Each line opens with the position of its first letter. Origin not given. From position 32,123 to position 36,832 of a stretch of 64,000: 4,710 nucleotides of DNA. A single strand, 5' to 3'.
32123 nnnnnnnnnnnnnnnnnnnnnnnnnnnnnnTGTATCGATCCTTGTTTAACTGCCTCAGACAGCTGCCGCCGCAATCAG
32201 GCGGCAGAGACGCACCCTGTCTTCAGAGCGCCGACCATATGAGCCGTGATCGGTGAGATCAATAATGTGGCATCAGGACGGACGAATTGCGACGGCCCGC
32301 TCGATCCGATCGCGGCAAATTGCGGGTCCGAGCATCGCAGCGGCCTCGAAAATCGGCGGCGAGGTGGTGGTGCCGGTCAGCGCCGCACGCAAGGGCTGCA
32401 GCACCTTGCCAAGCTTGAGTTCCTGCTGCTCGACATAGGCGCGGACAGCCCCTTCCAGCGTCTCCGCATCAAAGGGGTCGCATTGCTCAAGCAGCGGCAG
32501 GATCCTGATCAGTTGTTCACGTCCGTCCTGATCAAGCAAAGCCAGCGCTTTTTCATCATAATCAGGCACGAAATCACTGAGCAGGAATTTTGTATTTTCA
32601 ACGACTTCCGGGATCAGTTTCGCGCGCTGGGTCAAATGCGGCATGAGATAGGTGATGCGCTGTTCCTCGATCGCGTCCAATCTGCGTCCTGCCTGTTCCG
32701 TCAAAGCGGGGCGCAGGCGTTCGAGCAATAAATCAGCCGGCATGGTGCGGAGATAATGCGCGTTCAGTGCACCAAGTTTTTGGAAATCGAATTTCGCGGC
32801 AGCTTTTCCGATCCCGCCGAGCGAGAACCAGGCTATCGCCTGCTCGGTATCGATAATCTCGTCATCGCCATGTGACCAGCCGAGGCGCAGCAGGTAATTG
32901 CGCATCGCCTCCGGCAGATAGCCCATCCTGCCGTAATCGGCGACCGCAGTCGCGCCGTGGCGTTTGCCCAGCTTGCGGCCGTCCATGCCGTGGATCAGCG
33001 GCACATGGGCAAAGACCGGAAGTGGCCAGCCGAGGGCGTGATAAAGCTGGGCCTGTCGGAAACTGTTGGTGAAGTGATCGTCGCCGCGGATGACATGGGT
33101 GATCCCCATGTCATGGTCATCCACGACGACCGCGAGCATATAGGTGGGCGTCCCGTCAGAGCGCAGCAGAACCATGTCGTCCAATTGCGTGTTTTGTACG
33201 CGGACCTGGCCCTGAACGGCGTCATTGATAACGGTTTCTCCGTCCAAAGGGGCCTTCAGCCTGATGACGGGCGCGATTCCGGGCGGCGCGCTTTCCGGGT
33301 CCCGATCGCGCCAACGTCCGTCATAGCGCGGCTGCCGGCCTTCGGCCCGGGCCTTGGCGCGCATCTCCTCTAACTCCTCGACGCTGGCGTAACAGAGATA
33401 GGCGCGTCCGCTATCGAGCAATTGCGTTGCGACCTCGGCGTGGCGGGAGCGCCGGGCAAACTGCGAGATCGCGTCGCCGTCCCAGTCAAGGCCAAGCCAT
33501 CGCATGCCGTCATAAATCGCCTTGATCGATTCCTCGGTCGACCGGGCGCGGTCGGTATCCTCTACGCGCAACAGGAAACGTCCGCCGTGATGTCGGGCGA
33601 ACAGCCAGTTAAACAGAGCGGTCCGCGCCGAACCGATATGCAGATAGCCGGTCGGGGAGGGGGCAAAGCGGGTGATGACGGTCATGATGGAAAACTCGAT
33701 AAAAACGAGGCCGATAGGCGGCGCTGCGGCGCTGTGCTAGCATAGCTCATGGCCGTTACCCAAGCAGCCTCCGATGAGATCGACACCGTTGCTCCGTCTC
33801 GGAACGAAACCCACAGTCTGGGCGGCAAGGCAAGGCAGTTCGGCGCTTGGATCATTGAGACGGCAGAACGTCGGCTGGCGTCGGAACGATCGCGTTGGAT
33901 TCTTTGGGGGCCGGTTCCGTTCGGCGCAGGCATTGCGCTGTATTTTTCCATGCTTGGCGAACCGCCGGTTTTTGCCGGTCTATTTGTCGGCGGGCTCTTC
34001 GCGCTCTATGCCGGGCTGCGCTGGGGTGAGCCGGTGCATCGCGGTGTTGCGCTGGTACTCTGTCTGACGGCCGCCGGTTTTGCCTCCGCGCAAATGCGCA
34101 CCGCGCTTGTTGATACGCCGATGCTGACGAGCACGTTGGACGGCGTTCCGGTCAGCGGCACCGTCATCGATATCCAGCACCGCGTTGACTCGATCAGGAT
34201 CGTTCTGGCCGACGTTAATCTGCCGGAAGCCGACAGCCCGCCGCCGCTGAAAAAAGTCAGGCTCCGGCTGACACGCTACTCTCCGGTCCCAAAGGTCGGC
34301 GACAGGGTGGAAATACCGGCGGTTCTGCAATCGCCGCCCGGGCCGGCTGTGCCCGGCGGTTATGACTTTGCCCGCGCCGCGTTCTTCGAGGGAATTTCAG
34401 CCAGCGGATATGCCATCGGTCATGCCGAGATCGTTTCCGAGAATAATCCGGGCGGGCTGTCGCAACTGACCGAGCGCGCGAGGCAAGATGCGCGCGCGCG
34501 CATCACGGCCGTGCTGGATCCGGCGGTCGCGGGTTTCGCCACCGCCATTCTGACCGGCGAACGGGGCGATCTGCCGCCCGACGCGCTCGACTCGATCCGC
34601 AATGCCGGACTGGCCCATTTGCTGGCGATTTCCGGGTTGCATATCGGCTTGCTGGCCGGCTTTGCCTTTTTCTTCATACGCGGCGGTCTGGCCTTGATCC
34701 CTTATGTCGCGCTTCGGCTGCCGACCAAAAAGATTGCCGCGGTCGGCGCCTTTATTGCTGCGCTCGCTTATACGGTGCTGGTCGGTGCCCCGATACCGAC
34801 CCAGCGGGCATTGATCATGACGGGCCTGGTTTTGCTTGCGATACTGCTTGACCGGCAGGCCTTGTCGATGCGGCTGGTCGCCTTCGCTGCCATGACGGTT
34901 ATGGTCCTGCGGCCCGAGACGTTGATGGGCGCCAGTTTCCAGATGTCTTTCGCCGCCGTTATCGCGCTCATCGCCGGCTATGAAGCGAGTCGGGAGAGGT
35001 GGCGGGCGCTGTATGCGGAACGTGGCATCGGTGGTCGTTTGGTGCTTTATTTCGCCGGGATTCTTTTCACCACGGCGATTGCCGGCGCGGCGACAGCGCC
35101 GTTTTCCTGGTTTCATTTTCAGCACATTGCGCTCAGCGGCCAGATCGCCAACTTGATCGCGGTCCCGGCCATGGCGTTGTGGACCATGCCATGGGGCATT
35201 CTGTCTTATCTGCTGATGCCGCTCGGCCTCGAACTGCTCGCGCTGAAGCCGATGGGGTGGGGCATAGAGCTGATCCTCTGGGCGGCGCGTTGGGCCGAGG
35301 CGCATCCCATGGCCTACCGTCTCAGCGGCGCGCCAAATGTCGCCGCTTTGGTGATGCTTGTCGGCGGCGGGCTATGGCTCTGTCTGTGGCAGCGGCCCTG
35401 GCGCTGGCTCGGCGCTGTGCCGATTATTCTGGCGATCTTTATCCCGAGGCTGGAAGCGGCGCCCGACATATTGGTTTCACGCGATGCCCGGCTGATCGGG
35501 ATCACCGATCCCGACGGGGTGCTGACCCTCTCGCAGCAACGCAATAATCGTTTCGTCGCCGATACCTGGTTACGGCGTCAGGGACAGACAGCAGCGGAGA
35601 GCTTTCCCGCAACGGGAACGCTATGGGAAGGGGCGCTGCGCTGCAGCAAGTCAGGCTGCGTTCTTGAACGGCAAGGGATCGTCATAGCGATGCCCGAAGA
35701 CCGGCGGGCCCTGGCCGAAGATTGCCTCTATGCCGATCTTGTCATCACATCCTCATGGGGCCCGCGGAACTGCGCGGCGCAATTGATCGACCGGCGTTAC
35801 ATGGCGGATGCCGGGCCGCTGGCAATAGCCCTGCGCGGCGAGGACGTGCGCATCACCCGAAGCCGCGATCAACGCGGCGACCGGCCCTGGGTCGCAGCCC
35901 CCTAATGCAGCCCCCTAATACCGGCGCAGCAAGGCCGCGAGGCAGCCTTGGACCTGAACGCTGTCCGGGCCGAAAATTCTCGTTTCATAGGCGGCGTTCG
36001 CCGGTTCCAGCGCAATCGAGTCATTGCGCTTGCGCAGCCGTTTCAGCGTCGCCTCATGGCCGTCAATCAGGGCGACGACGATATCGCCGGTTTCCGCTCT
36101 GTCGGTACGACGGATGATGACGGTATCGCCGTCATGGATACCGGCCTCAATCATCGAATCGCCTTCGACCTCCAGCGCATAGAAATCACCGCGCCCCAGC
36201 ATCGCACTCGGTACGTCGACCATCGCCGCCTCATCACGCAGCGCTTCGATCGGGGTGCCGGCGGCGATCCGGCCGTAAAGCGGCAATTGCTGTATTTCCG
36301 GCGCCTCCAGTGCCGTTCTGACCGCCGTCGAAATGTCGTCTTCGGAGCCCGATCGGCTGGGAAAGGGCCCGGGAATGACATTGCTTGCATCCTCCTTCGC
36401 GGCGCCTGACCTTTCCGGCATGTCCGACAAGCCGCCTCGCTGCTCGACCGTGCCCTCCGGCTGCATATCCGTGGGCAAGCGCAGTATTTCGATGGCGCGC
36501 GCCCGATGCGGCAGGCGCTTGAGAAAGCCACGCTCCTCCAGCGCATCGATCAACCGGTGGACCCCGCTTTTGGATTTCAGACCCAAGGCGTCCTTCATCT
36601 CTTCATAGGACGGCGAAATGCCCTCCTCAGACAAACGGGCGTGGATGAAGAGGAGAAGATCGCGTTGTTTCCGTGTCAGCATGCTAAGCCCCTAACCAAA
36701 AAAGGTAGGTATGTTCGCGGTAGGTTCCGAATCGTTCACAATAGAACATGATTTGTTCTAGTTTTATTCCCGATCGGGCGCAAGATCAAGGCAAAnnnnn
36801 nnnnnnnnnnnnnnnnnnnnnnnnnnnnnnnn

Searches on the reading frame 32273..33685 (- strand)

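Call 25: search_protein_families(library=pfam, proteins=[window:32273-33685:-], max_evalue=1e-8)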
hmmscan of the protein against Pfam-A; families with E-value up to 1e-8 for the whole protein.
window:32273-33685:- (470 aa): 2 families
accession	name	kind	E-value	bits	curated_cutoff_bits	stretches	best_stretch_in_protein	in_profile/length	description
PF00749.27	tRNA-synt_1c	-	7.1e-91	304.8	23.4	1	3-304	2-312/314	tRNA synthetases class I (E and Q), catalytic domain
PF19269.4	Anticodon_2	-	5.6e-31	108.3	23.6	1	321-464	3-140/141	Anticodon binding domain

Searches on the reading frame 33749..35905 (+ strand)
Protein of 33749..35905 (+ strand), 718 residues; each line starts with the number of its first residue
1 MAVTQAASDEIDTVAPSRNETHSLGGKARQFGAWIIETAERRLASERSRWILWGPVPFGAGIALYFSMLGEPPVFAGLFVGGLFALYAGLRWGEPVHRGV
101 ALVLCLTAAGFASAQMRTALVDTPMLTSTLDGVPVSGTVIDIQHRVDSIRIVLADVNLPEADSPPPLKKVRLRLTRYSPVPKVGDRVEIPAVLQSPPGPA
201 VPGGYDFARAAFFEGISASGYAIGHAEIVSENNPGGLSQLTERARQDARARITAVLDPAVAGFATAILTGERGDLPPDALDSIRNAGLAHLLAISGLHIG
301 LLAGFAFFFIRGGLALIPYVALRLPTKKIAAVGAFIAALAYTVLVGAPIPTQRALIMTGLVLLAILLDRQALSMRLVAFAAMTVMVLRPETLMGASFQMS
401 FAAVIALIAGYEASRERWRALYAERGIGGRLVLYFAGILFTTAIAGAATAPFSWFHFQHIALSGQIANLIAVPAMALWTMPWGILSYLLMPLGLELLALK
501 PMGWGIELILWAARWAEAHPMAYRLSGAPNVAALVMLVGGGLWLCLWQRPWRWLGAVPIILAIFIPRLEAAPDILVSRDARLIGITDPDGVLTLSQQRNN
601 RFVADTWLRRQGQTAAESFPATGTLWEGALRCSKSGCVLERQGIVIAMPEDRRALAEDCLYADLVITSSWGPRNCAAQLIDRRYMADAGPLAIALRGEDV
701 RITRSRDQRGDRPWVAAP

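Call 25: search_protein_families(library=pfam, proteins=[window:33749-35905:+], max_evalue=1e-8)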
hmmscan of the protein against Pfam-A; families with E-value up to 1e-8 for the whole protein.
window:33749-35905:+ (718 aa): 2 families
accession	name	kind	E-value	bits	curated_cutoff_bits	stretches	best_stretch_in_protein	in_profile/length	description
PF03772.21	Competence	-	5.9e-64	216.5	23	1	267-549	1-268/270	Competence protein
PF13567.11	DUF4131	-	5.9e-14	52.5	31.6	1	73-222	5-159/165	Domain of unknown function (DUF4131)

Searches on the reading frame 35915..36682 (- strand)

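Call 25: search_protein_families(library=pfam, proteins=[window:35915-36682:-], max_evalue=1e-8)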
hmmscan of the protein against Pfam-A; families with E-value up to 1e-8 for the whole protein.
window:35915-36682:- (255 aa): 2 families
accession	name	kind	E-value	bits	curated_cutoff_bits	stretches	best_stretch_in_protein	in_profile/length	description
PF00717.28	Peptidase_S24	-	4e-31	107.6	23.3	1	134-246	1-113/116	Peptidase S24-like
PF01726.22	LexA_DNA_bind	-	3.2e-15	56.1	23.7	1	2-63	4-65/65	LexA DNA binding domain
